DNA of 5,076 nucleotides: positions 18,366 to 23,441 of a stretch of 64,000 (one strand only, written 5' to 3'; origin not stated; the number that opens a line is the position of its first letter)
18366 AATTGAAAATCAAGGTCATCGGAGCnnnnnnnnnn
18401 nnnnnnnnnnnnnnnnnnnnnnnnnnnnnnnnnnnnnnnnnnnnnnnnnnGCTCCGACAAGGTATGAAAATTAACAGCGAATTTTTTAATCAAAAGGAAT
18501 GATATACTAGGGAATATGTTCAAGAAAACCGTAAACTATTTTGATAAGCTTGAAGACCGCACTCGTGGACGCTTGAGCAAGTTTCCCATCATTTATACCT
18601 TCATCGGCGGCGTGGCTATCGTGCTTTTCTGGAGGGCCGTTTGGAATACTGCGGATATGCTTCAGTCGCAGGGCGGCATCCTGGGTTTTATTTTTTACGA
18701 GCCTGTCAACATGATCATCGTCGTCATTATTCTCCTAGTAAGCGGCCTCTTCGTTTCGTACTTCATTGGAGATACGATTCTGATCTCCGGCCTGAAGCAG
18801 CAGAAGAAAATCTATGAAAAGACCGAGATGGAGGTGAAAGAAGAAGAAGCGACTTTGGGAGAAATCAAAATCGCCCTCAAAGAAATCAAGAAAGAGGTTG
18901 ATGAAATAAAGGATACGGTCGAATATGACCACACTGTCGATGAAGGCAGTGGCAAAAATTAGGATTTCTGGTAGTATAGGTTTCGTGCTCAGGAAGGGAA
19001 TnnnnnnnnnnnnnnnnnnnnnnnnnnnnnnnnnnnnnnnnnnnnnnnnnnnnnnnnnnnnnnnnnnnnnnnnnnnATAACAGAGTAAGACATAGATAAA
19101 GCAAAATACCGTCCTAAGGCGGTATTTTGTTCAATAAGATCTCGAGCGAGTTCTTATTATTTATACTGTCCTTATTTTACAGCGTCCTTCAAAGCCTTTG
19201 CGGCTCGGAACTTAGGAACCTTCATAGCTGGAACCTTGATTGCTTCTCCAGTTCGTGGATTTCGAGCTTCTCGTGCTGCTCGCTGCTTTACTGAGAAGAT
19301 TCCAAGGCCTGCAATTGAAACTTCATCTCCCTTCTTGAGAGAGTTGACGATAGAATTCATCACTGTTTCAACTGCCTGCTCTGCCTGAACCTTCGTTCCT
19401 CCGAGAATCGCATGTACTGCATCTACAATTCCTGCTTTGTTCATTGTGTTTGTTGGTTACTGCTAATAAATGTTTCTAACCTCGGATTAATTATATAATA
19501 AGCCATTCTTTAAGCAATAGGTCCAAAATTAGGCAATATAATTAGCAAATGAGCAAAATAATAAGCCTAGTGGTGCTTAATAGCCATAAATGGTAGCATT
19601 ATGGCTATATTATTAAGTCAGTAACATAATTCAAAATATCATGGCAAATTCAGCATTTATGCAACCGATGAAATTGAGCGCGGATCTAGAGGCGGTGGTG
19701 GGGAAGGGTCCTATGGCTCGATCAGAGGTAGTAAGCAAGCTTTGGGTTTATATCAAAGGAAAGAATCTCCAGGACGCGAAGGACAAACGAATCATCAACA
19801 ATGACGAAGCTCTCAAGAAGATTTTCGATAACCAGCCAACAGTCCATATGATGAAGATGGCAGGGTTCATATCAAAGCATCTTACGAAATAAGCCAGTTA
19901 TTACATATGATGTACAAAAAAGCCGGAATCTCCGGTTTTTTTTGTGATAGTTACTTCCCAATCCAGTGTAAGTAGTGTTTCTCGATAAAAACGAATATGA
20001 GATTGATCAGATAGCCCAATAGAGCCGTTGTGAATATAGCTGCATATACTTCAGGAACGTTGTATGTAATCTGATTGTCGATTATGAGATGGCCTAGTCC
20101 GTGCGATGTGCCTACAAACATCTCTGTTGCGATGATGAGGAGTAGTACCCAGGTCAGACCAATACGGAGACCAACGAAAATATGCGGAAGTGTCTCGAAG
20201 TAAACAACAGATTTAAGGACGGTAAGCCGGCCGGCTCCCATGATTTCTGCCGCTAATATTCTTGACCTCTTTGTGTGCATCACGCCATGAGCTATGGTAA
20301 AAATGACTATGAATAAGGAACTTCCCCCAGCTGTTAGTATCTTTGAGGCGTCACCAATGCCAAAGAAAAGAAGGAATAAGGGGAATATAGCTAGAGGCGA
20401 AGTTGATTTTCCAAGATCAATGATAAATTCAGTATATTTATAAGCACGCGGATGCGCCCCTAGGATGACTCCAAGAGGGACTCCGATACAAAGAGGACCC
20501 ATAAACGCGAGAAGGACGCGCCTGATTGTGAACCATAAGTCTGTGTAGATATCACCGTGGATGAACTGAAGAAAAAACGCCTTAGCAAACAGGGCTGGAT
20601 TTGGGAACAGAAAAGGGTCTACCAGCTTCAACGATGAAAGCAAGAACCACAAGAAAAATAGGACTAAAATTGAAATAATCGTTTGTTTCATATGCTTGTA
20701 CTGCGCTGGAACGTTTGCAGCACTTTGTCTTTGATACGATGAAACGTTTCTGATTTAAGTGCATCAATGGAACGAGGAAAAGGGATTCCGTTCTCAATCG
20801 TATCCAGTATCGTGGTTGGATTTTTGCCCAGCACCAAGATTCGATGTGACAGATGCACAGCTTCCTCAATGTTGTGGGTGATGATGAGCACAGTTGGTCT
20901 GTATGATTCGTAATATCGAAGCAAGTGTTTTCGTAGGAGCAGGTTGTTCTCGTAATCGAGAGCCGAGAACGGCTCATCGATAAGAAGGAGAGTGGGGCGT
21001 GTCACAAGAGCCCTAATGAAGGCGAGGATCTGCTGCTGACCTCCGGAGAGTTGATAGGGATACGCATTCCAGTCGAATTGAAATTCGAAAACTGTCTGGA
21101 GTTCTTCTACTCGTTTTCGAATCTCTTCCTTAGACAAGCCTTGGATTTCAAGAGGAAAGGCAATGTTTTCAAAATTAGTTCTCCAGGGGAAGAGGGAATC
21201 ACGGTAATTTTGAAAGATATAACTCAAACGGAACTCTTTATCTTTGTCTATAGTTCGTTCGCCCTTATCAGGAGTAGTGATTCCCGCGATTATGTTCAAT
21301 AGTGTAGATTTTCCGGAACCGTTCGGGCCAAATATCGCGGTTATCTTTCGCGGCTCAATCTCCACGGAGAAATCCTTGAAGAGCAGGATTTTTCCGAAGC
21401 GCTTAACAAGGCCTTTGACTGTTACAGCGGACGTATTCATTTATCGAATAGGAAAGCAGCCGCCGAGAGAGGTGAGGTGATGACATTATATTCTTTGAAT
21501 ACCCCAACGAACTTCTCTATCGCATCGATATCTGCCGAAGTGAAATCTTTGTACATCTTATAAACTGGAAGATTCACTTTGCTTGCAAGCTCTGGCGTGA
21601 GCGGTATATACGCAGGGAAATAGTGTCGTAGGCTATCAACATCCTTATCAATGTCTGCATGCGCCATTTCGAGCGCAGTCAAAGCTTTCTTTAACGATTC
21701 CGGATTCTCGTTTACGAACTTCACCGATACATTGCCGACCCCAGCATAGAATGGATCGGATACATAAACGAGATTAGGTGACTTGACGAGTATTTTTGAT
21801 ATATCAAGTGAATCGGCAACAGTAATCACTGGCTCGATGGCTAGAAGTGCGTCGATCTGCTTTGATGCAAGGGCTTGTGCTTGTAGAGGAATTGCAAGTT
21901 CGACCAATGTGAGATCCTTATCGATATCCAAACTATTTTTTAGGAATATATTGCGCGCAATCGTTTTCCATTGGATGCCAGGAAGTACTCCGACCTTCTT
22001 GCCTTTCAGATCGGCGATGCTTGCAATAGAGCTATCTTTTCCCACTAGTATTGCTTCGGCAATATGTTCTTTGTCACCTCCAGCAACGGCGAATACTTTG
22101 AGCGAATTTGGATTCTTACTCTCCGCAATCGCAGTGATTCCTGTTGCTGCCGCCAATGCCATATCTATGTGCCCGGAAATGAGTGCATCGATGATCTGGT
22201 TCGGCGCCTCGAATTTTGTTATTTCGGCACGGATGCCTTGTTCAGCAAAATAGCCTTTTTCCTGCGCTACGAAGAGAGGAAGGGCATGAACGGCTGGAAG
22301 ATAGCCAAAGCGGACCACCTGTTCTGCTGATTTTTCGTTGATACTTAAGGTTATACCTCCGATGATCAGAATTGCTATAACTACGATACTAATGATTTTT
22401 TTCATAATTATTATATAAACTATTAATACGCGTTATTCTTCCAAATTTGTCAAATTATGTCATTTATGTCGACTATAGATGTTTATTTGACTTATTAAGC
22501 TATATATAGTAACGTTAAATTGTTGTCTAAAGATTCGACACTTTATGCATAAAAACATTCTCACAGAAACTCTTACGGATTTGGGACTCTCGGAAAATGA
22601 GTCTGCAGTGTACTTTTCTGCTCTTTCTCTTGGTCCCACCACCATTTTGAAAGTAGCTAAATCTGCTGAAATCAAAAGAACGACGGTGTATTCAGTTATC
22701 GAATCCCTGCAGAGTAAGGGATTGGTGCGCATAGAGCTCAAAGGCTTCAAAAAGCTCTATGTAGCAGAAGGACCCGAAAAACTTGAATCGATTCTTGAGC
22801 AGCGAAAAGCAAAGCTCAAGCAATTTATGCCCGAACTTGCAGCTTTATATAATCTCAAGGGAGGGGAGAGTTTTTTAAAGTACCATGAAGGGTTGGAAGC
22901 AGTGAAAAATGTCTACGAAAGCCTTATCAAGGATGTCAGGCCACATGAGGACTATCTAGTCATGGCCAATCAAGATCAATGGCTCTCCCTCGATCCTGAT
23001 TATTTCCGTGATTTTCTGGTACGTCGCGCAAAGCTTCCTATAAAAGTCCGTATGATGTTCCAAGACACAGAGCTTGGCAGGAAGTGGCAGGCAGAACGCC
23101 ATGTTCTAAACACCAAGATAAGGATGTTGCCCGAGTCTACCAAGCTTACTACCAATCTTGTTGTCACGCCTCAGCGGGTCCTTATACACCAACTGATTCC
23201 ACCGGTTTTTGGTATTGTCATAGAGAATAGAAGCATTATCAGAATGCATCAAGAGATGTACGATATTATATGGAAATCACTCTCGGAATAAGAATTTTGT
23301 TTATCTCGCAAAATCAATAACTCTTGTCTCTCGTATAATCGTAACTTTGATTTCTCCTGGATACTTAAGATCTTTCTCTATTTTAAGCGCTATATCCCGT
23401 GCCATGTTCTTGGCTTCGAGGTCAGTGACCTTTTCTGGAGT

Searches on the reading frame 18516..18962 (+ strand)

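Call 11: search_protein_families(library=ncbifam, proteins=[window:18516-18962:+], max_evalue=0.01)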
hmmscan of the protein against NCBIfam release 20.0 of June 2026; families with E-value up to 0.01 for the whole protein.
window:18516-18962:+ (148 aa): 1 family
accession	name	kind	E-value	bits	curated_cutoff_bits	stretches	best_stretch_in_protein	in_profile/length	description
NF002775.0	PRK02870.1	equivalog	0.0002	20.7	285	1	11-111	19-116/338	zinc metalloprotease HtpX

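Call 24: search_protein_families(library=ncbifam, proteins=[window:18516-18962:+], max_evalue=10)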
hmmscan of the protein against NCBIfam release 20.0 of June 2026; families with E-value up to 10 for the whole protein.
window:18516-18962:+ (148 aa): 2 families
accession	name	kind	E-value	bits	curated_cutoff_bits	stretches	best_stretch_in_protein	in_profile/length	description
NF002775.0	PRK02870.1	equivalog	0.0002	20.7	285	1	11-111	19-116/338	zinc metalloprotease HtpX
NF045939.1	MHJ_0274_fam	hypoth_equivalog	0.29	10.8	80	1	66-129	1-62/165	MHJ_0274 family protein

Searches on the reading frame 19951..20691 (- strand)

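Call 11: search_protein_families(library=ncbifam, proteins=[window:19951-20691:-], max_evalue=0.01)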
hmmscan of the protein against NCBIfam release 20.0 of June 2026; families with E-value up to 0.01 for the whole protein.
window:19951-20691:- (246 aa): 7 families
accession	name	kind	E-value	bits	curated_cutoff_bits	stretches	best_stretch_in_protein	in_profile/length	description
NF040733.1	ABC_perm_U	equivalog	2.4e-38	132.1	295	1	4-243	11-248/251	ABC transporter permease subunit SaoP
NF007545.0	PRK10160.1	equivalog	8.3e-29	100.9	342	1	5-245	28-272/275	taurine ABC transporter permease TauC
NF008470.0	PRK11365.1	equivalog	1.9e-20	73.4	347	1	12-243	22-252/263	aliphatic sulfonate ABC transporter permease SsuC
TIGR01183.1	ntrB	equivalog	1.5e-15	57.5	209.05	1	52-235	19-201/202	nitrate ABC transporter permease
TIGR03416.1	ABC_choXWV_perm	equivalog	4.2e-09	36.3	363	1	35-222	71-256/267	choline ABC transporter permease subunit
NF008196.0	PRK10952.1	equivalog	3.3e-06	26.2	439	1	53-204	147-296/356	glycine betaine/L-proline ABC transporter permease ProW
NF011690.0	PRK15110.1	equivalog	0.00034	20.1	432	1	141-231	211-300/321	putrescine export ABC transporter permease SapB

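Call 12: search_protein_families(library=pfam, proteins=[window:19951-20691:-], max_evalue=0.01)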
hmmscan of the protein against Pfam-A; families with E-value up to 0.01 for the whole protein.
window:19951-20691:- (246 aa): 1 family
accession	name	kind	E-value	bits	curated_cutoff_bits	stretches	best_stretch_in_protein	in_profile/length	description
PF00528.27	BPD_transp_1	-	4.9e-19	69.2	26.4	1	70-239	1-177/184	Binding-protein-dependent transport system inner membrane component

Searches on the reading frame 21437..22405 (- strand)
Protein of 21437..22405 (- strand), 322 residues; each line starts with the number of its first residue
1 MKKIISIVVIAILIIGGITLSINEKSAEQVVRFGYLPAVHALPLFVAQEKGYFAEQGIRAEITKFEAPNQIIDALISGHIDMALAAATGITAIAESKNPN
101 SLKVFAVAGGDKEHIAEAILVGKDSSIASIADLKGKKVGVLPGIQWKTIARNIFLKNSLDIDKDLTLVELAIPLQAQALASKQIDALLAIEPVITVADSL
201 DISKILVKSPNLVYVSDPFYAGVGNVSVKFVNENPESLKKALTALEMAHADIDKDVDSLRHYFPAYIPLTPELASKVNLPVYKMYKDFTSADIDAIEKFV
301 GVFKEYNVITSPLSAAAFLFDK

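Call 24: search_protein_families(library=ncbifam, proteins=[window:21437-22405:-], max_evalue=10)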
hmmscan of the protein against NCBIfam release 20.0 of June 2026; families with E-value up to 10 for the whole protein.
window:21437-22405:- (322 aa): 15 families
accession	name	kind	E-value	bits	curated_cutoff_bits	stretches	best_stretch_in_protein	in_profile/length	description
TIGR01728.1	SsuA_fam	subfamily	9.7e-35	120.2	163.5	1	31-312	1-277/290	aliphatic sulfonate ABC transporter substrate-binding protein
TIGR02122.1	TRAP_TAXI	subfamily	5.9e-12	45.1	84.35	1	1-190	1-197/320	TAXI family TRAP transporter solute-binding subunit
TIGR01729.1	taurine_ABC_bnd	equivalog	1.8e-11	44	304.25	1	43-254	11-215/300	taurine ABC transporter substrate-binding protein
NF008588.0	PRK11553.1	subfamily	8.1e-11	41.4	299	1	1-250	1-238/319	aliphatic sulfonate ABC transporter substrate-binding protein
NF040735.1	SBP_SaoX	equivalog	1.9e-09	37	300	1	28-245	2-211/330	ABC transporter substrate-binding subunit SaoX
TIGR01098.1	3A0109s03R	subfamily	9.6e-07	28.5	112.05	1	2-140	2-145/253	phosphate/phosphite/phosphonate ABC transporter substrate-binding protein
TIGR03431.1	PhnD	equivalog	5.8e-05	22.6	261.1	1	69-140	70-140/288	phosphonate ABC transporter substrate-binding protein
NF008553.0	PRK11480.1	equivalog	0.00017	20.9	490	1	40-239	32-222/320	taurine ABC transporter substrate-binding protein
TIGR01096.1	3A0103s03R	subfamily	0.00059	19.4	256.35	2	118-194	113-184/250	lysine/arginine/ornithine ABC transporter substrate-binding protein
NF011583.0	PRK15007.1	subfamily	0.0037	16.6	358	1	116-247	107-226/243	arginine ABC transporter substrate-binding protein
NF041764.1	ArtI_Ecoli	equivalog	0.0038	16.6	522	1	116-224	107-206/243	arginine ABC transporter substrate-binding protein ArtI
NF011965.0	PRK15437.1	equivalog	0.0052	16.4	459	1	87-156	83-154/260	histidine ABC transporter substrate-binding protein HisJ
NF049985.1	SBP_like_Rv1680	exception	0.017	14.8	400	1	50-139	22-109/268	Rv1680 family SBP-like protein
TIGR01081.1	mpl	equivalog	0.044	12.8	388.7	1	195-270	137-210/448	UDP-N-acetylmuramate:L-alanyl-gamma-D-glutamyl-meso-diaminopimelate ligase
NF040750.1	tetrathio_HK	equivalog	0.089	11.2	750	1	111-141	93-123/555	tetrathionate respiration histidine kinase TtrS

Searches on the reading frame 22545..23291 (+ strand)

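Call 98: search_protein_families(library=pfam, proteins=[window:22545-23291:+], max_evalue=0.001)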
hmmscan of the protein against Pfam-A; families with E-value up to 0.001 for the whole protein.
window:22545-23291:+ (248 aa): 1 family
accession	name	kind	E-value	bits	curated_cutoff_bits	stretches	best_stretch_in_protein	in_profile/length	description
PF01978.25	TrmB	-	3.4e-15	56.1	25.6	1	10-75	1-65/68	Sugar-specific transcriptional regulator TrmB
